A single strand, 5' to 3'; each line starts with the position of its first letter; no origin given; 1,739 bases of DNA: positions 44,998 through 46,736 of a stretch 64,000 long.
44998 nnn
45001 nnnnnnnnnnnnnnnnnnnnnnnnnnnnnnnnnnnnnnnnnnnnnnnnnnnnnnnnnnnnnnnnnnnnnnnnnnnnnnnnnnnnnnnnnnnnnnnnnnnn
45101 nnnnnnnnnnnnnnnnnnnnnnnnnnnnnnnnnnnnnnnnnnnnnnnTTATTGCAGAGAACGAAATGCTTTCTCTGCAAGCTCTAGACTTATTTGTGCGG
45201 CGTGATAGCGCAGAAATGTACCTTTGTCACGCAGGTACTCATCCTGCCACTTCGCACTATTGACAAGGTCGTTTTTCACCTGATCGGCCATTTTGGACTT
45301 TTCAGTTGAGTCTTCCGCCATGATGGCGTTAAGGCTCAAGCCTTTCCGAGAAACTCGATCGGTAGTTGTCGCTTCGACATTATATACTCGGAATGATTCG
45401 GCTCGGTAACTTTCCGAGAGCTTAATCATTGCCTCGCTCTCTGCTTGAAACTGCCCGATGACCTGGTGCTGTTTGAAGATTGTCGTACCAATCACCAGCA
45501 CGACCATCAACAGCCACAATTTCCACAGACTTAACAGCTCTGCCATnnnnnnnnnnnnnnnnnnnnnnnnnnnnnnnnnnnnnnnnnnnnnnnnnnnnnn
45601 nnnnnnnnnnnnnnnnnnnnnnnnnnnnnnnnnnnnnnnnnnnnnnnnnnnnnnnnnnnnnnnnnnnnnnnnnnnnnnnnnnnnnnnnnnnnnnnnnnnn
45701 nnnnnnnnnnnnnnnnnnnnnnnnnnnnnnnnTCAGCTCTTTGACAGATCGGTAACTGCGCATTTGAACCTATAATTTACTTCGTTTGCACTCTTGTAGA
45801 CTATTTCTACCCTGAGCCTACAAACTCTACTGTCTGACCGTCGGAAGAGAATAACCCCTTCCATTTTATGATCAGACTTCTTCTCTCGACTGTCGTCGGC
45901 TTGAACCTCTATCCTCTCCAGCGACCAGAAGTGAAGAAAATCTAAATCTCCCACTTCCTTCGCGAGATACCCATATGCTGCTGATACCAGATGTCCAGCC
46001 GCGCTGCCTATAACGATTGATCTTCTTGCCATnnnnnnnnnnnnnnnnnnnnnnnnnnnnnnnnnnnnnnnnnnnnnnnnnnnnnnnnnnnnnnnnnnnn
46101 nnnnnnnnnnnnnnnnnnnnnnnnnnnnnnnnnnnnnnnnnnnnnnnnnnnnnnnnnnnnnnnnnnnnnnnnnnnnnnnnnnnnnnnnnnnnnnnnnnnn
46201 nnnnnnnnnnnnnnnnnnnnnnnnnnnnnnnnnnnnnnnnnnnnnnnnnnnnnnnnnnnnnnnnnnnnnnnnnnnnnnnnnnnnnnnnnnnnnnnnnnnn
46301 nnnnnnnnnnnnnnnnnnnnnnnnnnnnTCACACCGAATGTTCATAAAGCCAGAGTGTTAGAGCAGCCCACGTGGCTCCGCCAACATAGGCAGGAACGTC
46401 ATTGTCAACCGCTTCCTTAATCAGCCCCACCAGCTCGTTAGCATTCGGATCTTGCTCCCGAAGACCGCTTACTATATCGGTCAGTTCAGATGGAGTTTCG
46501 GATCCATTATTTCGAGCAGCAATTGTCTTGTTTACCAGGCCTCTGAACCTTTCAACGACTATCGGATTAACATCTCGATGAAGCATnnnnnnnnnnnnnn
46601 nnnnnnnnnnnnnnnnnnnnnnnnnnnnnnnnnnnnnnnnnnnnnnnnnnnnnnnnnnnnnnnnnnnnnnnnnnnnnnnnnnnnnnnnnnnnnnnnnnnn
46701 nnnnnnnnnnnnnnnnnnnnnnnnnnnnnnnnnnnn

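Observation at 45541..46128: A 102-bp structured leader duplicated upstream of two non-homologous small genes, with compensatory stem substitutions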

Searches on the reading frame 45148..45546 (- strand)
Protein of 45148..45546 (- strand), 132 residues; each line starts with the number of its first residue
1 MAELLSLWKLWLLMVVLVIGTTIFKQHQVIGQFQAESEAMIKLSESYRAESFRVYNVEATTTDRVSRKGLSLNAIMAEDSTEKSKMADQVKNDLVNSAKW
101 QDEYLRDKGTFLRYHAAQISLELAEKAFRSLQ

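Call 8: search_protein_families(library=pfam, proteins=[window:45148-45546:-], max_evalue=1)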
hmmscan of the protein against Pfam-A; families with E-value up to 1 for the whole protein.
window:45148-45546:- (132 aa): 1 family
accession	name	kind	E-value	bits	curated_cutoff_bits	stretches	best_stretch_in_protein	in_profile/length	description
PF10830.13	DUF2553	-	0.0065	17.7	27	1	21-64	18-61/75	Protein of unknown function (DUF2553)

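Call 9: search_protein_families(library=padloc, proteins=[window:45148-45546:-], max_evalue=1)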
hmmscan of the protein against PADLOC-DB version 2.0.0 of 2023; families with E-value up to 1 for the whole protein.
window:45148-45546:- (132 aa): 0 families

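Call 10: search_protein_families(library=phrogs, proteins=[window:45148-45546:-], max_evalue=1)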
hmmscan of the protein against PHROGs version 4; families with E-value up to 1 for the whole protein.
window:45148-45546:- (132 aa): 0 families

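Call 14: find_encoding_contigs(protein=window:45148-45546:-, flank=6000, max_places=10)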
Protein window:45148-45546:- (132 aa): 9 contigs read that carry it; 3 places shown.
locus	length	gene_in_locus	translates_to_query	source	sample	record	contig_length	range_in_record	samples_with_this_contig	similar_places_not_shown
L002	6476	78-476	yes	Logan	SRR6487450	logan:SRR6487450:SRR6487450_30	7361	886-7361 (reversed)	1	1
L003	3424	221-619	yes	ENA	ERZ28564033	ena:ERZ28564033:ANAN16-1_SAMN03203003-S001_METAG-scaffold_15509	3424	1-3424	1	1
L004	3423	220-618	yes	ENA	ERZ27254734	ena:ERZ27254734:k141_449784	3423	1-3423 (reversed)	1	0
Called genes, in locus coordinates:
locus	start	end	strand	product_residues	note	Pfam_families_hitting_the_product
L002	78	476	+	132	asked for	-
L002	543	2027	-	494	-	PF13328:HD_4, PF01966:HD, PF04607:RelA_SpoT, PF02824:TGS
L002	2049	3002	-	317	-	-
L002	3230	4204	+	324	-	-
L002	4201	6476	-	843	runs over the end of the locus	PF02861:Clp_N, PF23569:NBD_SMAX1, PF00004:AAA, PF17871:AAA_lid_9, PF00004:AAA, PF07724:AAA_2, PF07728:AAA_5, PF10431:ClpB_D2-small, +9 more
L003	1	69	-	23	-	?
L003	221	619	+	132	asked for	-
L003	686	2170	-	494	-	PF13328:HD_4, PF01966:HD, PF04607:RelA_SpoT, PF02824:TGS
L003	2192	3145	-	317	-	-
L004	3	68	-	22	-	?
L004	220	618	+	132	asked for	-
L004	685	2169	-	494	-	PF13328:HD_4, PF01966:HD, PF04607:RelA_SpoT, PF02824:TGS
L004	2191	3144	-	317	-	-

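Call 19: find_homologous_proteins(query=window:45148-45546:-)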
Query window:45148-45546:- (132 aa): 1 proteins with E <= 0.001 among 13 candidates.
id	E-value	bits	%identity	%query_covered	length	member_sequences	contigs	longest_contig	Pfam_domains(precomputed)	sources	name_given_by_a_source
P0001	2.3e-77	274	100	100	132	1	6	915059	-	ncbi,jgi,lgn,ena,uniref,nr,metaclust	ncbi:TPA: hypothetical protein DD449_00385 [Candidatus Berkelbacteria bacterium]|uniref:Uncharacteri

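Call 52: search_protein_representatives(protein=window:45148-45546:-)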
Query: 132 residues. Proteins with E-value up to 0.001 (for the whole library): 1; up to 1e-10: 1; up to 1e-30: 1. The best 1 are listed.
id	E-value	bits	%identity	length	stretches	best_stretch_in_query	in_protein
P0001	7.3e-78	274.2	100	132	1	1-132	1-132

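Call 61: predict_structure(protein=window:45148-45546:-)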
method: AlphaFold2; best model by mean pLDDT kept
length: 132 residues; sequences in the alignment: 1
mean_pLDDT: 74.8   pTM: 0.36
mean pLDDT of the five models: 74.8, 72.0, 67.3, 66.8, 66.0
residues with pLDDT >= 90: 20; 70-90: 73; 50-70: 38; < 50: 1
segments of 3 or more residues with pLDDT < 50: none
pLDDT, mean of each block of 10 residues (from residue 1): 90 95 89 82 77 60 52 63 79 76 69 70 75 62
secondary structure, 60 per line:
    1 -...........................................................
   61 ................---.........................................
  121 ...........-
elements in order: H2-76 H80-131

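Call 80: list_cluster_members(proteins=[P0001, P0002])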
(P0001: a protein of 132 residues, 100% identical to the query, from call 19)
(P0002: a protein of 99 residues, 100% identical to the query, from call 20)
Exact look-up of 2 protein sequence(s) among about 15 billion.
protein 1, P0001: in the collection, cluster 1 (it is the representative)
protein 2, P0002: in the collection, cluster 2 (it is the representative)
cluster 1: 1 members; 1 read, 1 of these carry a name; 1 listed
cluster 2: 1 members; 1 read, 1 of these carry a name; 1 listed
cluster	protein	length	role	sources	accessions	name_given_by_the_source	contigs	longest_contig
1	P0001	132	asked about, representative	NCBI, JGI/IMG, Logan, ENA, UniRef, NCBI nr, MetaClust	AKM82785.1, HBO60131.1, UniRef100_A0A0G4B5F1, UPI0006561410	TPA: hypothetical protein DD449_00385 [Candidatus Berkelbacteria bacterium] | Uncharacterized protein n=1 Tax=Berkelbacteria bacterium GW2011_GWE1_39_12 TaxID=1618337 ... | MAG: hypothetical protein UT28_C0001G1011 [Berkelbacteria bacterium GW2011_GWE1_39_12]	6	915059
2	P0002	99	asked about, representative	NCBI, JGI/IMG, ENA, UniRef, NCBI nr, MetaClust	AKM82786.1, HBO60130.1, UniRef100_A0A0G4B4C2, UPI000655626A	TPA: hypothetical protein DD449_00380 [Candidatus Berkelbacteria bacterium] | Uncharacterized protein n=1 Tax=Berkelbacteria bacterium GW2011_GWE1_39_12 TaxID=1618337 ... | MAG: hypothetical protein UT28_C0001G1012 [Berkelbacteria bacterium GW2011_GWE1_39_12]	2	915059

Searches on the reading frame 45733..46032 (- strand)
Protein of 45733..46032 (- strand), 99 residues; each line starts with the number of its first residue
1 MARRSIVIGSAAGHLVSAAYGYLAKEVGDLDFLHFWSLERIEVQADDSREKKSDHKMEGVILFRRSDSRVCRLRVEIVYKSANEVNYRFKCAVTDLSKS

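Call 8: search_protein_families(library=pfam, proteins=[window:45733-46032:-], max_evalue=1)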
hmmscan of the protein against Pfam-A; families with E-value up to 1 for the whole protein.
window:45733-46032:- (99 aa): 0 families

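Call 9: search_protein_families(library=padloc, proteins=[window:45733-46032:-], max_evalue=1)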
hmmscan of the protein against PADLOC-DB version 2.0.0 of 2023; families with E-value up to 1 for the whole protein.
window:45733-46032:- (99 aa): 0 families

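Call 10: search_protein_families(library=phrogs, proteins=[window:45733-46032:-], max_evalue=1)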
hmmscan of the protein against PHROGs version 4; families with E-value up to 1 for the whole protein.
window:45733-46032:- (99 aa): 0 families

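Call 20: find_homologous_proteins(query=window:45733-46032:-)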
Query window:45733-46032:- (99 aa): 1 proteins with E <= 0.001 among 1 candidates.
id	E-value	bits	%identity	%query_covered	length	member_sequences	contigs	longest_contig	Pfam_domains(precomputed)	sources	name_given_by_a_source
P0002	1.0e-57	209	100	100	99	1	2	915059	-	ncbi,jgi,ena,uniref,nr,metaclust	ncbi:TPA: hypothetical protein DD449_00380 [Candidatus Berkelbacteria bacterium]|uniref:Uncharacteri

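Call 27: find_encoding_contigs(protein=window:45733-46032:-, flank=10000, max_places=10)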
Protein window:45733-46032:- (99 aa): no gene with exactly this product is on record in the collection.

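Call 60: predict_structure(protein=window:45733-46032:-)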
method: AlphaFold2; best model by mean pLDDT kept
length: 99 residues; sequences in the alignment: 1
mean_pLDDT: 74.5   pTM: 0.64
mean pLDDT of the five models: 74.5, 73.0, 69.8, 69.8, 59.7
residues with pLDDT >= 90: 1; 70-90: 68; 50-70: 18; < 50: 12
segments of 3 or more residues with pLDDT < 50: 1-9
pLDDT, mean of each block of 10 residues (from residue 1): 43 79 75 77 67 72 86 87 82 77
secondary structure, 60 per line:
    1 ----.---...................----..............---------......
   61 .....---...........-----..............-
elements in order: H9-27 H32-35 E36-45 E55-65 E69-79 E85-95

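Call 64: fold_search(model_id=the predicted structure, library=pdb)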
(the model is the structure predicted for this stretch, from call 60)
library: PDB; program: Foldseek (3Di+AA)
matches with E <= 10: 745; with E <= 0.001: 0
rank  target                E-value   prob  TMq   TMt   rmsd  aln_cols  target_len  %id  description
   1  5afu_L                1.7e-01  0.14  0.20  0.09  13.3        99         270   11  Cryo-EM structure of dynein tail-dynactin-BICD2N complex (released 2015-03-11)
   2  9jwr_A                2.2e-01  0.75  0.37  0.21   4.4        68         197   22  Crystal structure of Oryza sativa fibrillin 5 (released 2025-12-17)
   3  1yqf_A                2.3e-01  0.16  0.24  0.16  17.4       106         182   15  Hypothetical protein from leishmania major unknown function sequence homologue to human p32 protein (released 2005-02-22)
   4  6ihj_A                2.5e-01  0.75  0.38  0.25   3.7        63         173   17  Crystal structure of Drosophila Nxf1 NTF2 domain in complex with Nxt1/p15 (released 2019-08-14)
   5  9q8z_A                3.3e-01  0.20  0.22  0.06  13.4        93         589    4  Human chondroitin sulfate polymerase complex CHSY3-CHPF (released 2025-12-03)
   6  1yqf_C                3.4e-01  0.14  0.24  0.16  17.3       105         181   15  Hypothetical protein from leishmania major unknown function sequence homologue to human p32 protein (released 2005-02-22)
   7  6a70_F                3.6e-01  0.89  0.32  0.08   2.9        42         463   10  Structure of the human PKD1/PKD2 complex (released 2018-08-15)
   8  6a70_G                3.6e-01  0.89  0.32  0.08   2.9        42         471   10  Structure of the human PKD1/PKD2 complex (released 2018-08-15)
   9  5iv8_D                3.6e-01  0.21  0.22  0.15  16.7        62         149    6  The LPS Transporter LptDE from Klebsiella pneumoniae, core complex (released 2016-05-18)
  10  3bxo_A                4.1e-01  0.63  0.31  0.16   5.3        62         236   11  Crystal Structure of Streptomyces venezuelae DesVI (released 2008-03-25)
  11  3hpz_B                4.3e-01  0.12  0.24  0.05  13.9       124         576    8  Crystal structure of Mycobacterium tuberculosis LeuA complexed with bromopyruvate (released 2010-05-19)
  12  4wyk_B                4.8e-01  0.72  0.41  0.31   4.6        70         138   10  Structure of the LRR and NTF2-like domains of NXF1 complexed with NXT1 (released 2015-02-04)
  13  1jkg_A                4.8e-01  0.66  0.41  0.31   5.3        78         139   10  Structural basis for the recognition of a nucleoporin FG-repeat by the NTF2-like domain of TAP-p15 mRNA nuclear export (released 2001-10-17)
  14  1bvq                  5.4e-01  0.51  0.43  0.34   8.8       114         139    7  THREE-DIMENSIONAL STRUCTURE OF 4-HYDROXYBENZOYL COA THIOESTERASE FROM PSEUDOMONAS SP. STRAIN CBS-3. (released 1998-09-23)
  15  6c23_N                5.4e-01  0.28  0.35  0.11  13.6       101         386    8  Cryo-EM structure of PRC2 bound to cofactors AEBP2 and JARID2 in the Compact Active State (released 2018-01-24)
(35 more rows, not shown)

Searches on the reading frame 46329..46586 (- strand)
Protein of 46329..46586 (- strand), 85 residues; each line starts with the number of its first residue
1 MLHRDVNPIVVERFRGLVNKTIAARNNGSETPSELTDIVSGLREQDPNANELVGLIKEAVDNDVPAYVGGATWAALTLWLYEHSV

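Call 8: search_protein_families(library=pfam, proteins=[window:46329-46586:-], max_evalue=1)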
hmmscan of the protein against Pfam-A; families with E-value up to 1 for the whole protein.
window:46329-46586:- (85 aa): 0 families

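Call 9: search_protein_families(library=padloc, proteins=[window:46329-46586:-], max_evalue=1)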
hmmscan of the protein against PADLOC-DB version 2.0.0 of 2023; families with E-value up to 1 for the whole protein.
window:46329-46586:- (85 aa): 0 families

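Call 10: search_protein_families(library=phrogs, proteins=[window:46329-46586:-], max_evalue=1)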
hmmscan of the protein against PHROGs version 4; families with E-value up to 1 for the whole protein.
window:46329-46586:- (85 aa): 1 family
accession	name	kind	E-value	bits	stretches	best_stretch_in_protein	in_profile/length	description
phrog_18254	-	unknown function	0.21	12.9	1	13-82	43-113/117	-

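Call 28: find_encoding_contigs(protein=window:46329-46586:-, flank=10000, max_places=10)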
Protein window:46329-46586:- (85 aa): 7 contigs read that carry it; 3 places shown.
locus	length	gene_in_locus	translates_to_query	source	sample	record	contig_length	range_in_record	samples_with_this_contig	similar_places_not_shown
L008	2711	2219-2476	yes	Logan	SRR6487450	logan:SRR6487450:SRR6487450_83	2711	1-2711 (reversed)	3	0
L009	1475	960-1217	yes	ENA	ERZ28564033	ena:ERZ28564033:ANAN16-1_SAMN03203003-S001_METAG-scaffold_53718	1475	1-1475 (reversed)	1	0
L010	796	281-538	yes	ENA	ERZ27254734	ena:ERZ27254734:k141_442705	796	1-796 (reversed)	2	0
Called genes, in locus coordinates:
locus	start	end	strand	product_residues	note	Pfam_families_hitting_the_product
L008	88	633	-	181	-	-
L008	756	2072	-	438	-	PF13393:tRNA-synt_His, PF00587:tRNA-synt_2b, PF13393:tRNA-synt_His, PF03129:HGTP_anticodon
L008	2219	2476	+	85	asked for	-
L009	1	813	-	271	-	?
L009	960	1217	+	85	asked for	-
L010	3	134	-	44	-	?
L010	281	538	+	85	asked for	-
